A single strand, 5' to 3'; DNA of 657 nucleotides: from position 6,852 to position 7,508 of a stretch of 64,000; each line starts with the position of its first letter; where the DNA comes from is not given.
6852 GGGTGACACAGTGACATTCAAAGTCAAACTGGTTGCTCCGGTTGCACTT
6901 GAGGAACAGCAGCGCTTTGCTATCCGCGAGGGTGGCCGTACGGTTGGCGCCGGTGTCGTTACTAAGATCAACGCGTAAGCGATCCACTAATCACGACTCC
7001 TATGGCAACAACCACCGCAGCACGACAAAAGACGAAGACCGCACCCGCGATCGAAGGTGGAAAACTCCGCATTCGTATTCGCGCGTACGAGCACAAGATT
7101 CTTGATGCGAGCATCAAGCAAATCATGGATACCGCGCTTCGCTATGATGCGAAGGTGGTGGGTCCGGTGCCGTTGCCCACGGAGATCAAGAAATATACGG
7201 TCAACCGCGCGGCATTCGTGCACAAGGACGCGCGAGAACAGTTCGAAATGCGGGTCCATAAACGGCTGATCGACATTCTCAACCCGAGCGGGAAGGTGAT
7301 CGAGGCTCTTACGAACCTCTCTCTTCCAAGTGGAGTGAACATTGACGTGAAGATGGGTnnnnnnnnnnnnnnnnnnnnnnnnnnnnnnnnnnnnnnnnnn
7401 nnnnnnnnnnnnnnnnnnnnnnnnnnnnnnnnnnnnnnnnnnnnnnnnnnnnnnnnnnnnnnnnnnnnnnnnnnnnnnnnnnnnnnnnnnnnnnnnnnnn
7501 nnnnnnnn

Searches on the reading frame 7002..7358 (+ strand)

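Call 70: search_protein_families(library=pfam, proteins=[window:7002-7358:+])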
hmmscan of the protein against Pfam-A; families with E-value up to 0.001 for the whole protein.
window:7002-7358:+ (119 aa): 1 family
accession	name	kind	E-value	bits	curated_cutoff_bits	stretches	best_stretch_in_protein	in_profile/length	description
PF00338.27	Ribosomal_S10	-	2.7e-31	108.2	21.2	1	23-117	1-98/98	Ribosomal protein S10p/S20e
